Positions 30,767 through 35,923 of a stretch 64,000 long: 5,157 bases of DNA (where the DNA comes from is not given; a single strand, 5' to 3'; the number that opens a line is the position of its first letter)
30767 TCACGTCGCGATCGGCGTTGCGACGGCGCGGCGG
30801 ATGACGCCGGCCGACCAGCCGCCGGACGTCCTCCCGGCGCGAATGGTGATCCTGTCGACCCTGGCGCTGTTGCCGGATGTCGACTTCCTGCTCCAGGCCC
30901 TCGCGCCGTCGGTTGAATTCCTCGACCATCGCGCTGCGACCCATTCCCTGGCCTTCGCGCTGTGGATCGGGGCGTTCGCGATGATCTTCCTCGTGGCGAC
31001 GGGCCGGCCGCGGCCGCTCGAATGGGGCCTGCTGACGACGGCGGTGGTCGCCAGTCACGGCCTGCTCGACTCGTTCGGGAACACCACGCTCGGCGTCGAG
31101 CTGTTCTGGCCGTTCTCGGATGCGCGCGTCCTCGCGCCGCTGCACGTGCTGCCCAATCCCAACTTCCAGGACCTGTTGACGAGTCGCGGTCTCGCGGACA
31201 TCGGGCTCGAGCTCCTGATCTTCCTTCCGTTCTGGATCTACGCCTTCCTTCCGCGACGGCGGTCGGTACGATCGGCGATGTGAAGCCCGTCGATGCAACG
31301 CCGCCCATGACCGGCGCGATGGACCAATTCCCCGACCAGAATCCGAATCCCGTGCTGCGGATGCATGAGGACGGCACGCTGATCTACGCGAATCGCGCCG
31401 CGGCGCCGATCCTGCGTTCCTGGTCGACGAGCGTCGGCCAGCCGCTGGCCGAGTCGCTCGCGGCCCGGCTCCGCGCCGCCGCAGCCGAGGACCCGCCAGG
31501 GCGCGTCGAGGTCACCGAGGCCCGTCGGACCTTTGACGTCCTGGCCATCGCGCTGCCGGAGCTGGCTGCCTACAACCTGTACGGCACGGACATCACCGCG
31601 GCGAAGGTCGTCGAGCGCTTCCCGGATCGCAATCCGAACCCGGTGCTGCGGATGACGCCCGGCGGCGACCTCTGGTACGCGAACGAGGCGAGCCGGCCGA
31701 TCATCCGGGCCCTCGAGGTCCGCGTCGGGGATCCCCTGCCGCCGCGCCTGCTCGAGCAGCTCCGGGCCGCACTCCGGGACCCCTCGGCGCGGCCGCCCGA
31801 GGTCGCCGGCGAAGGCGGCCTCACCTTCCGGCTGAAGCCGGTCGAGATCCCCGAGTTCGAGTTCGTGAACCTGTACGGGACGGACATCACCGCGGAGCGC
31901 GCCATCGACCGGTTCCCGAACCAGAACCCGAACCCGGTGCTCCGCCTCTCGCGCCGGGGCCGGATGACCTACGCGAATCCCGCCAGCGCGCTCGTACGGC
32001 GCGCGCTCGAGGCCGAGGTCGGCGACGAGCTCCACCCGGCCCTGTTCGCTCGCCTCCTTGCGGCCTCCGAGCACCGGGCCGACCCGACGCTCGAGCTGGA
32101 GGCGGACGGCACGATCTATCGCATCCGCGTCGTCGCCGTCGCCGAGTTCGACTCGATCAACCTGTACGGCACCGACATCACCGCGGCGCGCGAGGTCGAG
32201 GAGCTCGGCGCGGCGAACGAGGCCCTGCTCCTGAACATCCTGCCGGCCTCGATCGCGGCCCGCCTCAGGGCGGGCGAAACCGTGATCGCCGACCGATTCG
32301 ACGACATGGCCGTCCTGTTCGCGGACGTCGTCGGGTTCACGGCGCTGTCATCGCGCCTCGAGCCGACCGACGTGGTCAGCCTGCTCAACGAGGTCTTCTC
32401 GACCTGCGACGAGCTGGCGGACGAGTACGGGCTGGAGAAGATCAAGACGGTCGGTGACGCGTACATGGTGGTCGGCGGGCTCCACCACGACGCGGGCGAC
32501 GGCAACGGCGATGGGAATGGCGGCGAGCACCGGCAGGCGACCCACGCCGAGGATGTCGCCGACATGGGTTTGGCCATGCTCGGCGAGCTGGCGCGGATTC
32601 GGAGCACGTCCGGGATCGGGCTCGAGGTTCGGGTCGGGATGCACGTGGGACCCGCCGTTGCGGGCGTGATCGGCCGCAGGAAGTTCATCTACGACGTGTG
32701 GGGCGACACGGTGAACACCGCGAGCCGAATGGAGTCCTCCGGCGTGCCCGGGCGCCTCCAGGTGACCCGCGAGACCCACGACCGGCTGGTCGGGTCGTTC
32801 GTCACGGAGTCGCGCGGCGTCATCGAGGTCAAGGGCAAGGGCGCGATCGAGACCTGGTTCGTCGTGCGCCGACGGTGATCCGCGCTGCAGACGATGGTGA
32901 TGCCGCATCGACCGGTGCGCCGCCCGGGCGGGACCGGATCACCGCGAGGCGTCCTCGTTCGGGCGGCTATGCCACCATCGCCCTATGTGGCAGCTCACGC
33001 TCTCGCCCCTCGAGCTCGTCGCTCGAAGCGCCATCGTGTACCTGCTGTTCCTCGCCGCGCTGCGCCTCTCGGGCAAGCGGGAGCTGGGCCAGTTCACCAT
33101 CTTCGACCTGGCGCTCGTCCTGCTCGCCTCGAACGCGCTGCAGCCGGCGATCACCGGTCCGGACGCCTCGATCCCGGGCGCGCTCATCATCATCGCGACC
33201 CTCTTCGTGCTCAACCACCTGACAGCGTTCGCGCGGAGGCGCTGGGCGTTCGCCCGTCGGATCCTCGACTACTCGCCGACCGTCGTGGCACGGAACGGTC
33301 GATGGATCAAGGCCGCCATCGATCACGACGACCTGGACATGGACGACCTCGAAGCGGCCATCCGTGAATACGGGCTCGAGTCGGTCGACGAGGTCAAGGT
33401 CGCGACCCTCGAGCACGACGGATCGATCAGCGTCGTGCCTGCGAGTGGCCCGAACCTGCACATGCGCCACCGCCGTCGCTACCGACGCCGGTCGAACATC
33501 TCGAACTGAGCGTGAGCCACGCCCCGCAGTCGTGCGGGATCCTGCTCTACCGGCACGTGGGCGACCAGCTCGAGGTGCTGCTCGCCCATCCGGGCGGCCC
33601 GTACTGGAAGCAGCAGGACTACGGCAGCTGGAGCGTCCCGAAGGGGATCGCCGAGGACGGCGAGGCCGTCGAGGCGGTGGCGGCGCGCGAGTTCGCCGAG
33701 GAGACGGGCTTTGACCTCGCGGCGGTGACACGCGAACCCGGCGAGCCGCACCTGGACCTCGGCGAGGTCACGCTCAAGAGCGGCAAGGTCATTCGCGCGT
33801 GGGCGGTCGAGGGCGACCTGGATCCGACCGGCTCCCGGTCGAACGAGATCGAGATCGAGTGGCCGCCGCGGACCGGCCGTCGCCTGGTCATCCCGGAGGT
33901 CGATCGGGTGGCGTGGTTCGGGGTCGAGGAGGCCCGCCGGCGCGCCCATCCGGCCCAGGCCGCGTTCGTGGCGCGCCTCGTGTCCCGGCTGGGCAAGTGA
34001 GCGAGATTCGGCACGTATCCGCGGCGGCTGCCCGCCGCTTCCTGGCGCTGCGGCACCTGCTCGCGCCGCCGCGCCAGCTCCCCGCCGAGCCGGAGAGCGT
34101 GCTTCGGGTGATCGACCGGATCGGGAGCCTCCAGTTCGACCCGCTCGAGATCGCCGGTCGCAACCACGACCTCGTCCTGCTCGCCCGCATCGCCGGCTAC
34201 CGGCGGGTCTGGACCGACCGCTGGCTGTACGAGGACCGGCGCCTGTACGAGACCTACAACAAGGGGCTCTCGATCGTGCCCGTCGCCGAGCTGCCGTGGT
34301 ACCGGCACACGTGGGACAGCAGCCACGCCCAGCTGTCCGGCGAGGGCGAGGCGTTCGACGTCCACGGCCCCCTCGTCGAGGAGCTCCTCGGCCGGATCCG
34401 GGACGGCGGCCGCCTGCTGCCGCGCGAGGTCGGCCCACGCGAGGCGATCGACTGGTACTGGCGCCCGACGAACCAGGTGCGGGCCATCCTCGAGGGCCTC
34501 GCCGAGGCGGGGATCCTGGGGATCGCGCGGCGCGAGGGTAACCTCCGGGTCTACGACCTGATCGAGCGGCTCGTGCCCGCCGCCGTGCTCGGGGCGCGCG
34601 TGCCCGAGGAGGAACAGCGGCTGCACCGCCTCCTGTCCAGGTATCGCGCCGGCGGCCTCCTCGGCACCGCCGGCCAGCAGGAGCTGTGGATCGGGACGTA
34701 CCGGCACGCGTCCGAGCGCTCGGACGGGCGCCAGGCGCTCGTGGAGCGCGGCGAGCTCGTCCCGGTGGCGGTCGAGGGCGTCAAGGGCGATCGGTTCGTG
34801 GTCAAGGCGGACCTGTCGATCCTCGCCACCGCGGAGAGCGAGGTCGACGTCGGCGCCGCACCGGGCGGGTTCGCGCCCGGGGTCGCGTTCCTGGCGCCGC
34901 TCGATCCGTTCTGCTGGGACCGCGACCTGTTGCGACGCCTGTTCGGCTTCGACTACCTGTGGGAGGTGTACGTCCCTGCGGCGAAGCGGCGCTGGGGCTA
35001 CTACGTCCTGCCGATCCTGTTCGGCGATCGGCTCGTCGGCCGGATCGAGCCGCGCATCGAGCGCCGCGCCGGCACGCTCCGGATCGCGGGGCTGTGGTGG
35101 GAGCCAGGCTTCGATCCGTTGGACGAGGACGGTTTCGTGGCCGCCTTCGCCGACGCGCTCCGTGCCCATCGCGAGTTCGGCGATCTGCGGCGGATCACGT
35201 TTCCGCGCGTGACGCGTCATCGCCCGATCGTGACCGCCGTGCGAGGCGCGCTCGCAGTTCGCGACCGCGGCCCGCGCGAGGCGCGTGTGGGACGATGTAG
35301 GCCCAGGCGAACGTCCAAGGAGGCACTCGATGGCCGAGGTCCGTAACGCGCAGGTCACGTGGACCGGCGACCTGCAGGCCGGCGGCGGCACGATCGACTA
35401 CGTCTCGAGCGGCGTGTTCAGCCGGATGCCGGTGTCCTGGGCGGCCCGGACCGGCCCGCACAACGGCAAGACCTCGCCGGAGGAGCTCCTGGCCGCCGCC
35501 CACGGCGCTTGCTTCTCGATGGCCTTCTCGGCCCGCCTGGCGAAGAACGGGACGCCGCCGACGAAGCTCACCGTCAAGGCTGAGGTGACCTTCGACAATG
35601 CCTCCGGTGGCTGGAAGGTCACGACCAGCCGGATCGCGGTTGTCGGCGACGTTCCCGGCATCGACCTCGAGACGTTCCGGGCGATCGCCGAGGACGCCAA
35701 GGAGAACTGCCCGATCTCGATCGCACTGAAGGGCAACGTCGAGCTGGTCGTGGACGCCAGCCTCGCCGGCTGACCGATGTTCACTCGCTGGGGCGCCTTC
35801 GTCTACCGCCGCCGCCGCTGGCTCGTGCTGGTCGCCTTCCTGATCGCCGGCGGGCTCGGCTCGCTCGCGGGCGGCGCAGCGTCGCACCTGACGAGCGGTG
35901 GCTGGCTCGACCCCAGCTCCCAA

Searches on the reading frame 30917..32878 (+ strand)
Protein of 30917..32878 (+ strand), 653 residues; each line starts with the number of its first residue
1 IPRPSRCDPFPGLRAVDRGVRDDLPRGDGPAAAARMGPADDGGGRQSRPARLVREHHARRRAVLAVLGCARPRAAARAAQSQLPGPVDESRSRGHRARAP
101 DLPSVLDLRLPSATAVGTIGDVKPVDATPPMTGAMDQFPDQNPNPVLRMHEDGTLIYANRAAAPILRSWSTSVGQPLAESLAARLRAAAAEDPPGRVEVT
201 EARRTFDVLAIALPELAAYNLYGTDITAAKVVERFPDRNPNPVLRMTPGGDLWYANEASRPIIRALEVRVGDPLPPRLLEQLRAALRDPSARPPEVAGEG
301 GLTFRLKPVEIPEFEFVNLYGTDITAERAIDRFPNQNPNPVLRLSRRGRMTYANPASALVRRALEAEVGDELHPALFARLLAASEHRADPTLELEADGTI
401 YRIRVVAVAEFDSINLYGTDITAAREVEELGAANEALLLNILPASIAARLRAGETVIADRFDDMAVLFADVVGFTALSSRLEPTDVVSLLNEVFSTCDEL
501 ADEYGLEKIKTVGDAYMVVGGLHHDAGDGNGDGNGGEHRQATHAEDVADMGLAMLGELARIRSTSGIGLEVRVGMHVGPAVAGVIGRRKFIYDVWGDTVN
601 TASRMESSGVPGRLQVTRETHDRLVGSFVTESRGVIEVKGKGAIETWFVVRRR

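Call 30: search_protein_families(library=pfam, proteins=[window:30917-32878:+], max_evalue=0.0001)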
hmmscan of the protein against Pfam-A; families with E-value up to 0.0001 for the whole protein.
window:30917-32878:+ (653 aa): 1 family
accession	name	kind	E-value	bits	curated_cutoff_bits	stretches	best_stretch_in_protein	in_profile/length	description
PF00211.25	Guanylate_cyc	-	5.4e-59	199.3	21.9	1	458-649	3-181/183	Adenylate and Guanylate cyclase catalytic domain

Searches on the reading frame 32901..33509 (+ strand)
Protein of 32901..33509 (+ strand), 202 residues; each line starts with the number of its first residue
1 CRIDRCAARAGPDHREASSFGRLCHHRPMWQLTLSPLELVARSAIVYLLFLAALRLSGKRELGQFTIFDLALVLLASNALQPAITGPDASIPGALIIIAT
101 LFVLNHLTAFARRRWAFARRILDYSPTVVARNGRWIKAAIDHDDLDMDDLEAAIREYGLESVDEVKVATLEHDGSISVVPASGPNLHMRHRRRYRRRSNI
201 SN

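Call 30: search_protein_families(library=pfam, proteins=[window:32901-33509:+], max_evalue=0.0001)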
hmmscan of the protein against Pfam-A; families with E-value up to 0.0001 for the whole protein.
window:32901-33509:+ (202 aa): 1 family
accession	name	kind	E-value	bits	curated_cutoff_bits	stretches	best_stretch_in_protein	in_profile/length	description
PF04239.17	DUF421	-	1.2e-12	47.8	23.6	1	114-183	2-71/129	YetF C-terminal domain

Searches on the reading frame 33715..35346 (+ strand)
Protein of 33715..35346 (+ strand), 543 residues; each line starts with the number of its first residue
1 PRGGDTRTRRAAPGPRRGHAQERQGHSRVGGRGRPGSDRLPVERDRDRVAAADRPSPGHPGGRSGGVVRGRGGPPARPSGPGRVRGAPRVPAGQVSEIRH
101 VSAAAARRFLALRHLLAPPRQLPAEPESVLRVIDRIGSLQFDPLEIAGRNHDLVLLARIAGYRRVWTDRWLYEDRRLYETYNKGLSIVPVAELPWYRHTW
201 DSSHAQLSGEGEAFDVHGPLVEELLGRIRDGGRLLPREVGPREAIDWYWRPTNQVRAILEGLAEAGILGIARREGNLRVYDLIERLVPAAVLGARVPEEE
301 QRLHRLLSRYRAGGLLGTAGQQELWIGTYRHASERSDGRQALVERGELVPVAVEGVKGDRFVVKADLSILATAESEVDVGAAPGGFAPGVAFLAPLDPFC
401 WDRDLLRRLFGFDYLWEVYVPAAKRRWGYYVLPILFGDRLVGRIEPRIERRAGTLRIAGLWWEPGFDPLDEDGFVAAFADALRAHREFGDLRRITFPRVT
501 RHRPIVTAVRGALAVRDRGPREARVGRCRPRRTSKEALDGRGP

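Call 30: search_protein_families(library=pfam, proteins=[window:33715-35346:+], max_evalue=0.0001)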
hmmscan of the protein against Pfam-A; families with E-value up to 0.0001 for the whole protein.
window:33715-35346:+ (543 aa): 1 family
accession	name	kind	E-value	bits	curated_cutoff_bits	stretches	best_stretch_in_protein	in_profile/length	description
PF06224.18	AlkZ-like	-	8.7e-49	167.4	25.9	1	133-488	1-329/329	DNA glycosylase AlkZ-like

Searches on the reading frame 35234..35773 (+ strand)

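Call 30: search_protein_families(library=pfam, proteins=[window:35234-35773:+], max_evalue=0.0001)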
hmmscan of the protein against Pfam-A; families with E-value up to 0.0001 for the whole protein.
window:35234-35773:+ (179 aa): 1 family
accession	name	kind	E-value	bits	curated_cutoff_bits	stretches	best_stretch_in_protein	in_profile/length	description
PF02566.24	OsmC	-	2e-18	67.1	27.5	1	76-171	2-97/100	OsmC-like protein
